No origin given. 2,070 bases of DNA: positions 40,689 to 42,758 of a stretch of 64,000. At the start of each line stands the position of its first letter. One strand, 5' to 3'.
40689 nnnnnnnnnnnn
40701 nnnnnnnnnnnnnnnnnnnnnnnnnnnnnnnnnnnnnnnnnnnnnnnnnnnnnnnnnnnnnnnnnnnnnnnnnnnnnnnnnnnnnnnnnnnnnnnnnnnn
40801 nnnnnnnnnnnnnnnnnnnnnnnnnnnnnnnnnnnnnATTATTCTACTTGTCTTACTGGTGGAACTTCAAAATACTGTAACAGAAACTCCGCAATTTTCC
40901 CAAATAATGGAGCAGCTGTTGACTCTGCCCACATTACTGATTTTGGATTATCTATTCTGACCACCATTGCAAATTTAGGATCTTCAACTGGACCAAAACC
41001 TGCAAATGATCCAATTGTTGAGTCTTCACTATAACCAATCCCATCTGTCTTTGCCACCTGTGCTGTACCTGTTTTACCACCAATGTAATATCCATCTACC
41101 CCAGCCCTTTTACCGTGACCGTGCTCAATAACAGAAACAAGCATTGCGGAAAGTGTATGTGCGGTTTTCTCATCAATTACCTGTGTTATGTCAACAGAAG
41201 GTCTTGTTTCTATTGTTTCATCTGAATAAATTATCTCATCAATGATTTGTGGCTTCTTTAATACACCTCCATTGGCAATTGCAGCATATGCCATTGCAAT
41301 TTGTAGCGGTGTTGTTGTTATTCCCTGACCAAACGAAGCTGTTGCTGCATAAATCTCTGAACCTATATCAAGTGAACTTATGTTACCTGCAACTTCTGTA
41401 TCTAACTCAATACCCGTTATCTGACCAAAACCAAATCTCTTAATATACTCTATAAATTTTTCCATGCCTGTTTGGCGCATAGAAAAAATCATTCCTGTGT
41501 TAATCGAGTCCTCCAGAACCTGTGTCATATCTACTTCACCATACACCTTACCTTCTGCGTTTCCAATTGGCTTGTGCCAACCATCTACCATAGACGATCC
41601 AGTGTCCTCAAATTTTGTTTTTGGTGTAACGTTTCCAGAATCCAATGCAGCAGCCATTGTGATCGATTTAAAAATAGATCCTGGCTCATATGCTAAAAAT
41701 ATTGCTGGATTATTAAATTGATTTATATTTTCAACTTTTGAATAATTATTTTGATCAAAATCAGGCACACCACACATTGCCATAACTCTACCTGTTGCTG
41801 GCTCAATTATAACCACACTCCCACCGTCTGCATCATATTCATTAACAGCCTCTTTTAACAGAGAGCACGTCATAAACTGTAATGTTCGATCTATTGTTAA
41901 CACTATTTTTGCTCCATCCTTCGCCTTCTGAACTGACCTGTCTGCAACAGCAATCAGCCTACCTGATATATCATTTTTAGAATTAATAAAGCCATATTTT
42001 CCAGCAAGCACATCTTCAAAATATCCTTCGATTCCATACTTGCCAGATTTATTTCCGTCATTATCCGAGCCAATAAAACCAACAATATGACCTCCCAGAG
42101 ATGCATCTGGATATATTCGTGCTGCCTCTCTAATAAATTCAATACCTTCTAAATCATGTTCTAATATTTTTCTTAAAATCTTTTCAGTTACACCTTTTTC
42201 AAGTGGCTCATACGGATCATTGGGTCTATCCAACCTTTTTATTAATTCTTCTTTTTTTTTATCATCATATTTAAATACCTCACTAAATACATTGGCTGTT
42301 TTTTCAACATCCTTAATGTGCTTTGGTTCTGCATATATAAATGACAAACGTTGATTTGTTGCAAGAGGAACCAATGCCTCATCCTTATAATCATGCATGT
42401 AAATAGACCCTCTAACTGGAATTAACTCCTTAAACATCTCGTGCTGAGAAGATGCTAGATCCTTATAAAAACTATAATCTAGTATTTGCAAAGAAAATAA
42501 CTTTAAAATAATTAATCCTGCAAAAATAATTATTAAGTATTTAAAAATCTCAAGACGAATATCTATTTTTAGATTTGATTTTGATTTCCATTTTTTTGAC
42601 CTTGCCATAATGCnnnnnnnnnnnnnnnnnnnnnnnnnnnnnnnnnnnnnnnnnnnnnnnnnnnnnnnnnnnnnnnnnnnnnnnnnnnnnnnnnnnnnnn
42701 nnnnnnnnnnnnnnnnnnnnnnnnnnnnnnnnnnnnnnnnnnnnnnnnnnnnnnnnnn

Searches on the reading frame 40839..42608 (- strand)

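Call 19: search_protein_families(library=ncbifam, proteins=[window:40839-42608:-], max_evalue=0.00001)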
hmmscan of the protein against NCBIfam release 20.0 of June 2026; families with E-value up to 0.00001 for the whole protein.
window:40839-42608:- (589 aa): 22 families
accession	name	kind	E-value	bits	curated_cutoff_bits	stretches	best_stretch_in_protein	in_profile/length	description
TIGR02214.1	spoVD_pbp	equivalog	3.8e-110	369.1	688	1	25-586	8-564/636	stage V sporulation protein D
TIGR03423.1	pbp2_mrdA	equivalog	4.4e-92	309.5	455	1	18-577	2-591/593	penicillin-binding protein 2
NF053573.1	PBP2_PenA_Neis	exception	7.5e-61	206.4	1105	1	4-586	13-570/572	peptidoglycan D,D-transpeptidase PBP2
NF038271.1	strep_PBP2X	exception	9.7e-55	186.1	1050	1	139-558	158-596/750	penicillin-binding protein PBP2X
NF011685.0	PRK15105.1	subfamily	3.3e-54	184.5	737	1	75-584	75-565/588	peptidoglycan glycosyltransferase FtsI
TIGR02074.1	PBP_1a_fam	subfamily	1e-42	146.7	508.75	1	221-540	212-508/535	PBP1A family penicillin-binding protein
NF008061.0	PRK10795.1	equivalog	9.6e-38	130.1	962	1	21-520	23-553/634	peptidoglycan DD-transpeptidase MrdA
NF051842.1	PBP4_5_Efaec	equivalog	2.5e-34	118.7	700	1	77-565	171-658/668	penicillin-binding protein PBP4(5)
NF038278.1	strep_PBP2B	exception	2.8e-28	98.8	975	2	192-550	266-650/678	penicillin-binding protein PBP2B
NF051885.1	tranpepglycosPbpC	equivalog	1.9e-26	92.9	900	1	228-537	288-566/632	multimodular transpeptidase-transglycosylase PbpC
NF038276.1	strep_PBP2A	exception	4.3e-22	78.1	1100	1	256-541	348-611/716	penicillin-binding protein PBP2A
NF038272.1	strep_PBP1A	exception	6.8e-20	70.9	1075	1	267-521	331-564/658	penicillin-binding protein PBP1A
TIGR02073.1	PBP_1c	equivalog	2e-17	63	494.2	1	222-537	230-516/728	penicillin-binding protein 1C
NF000237.1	MECA_PBP2A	equivalog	1.3e-16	60.1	750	1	188-553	278-634/668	PBP2a family beta-lactam-resistant peptidoglycan transpeptidase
NF000410.1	MECA1_pure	exception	6.8e-16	57.5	1480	1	175-554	251-633/666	PBP2a family beta-lactam-resistant peptidoglycan transpeptidase MecA1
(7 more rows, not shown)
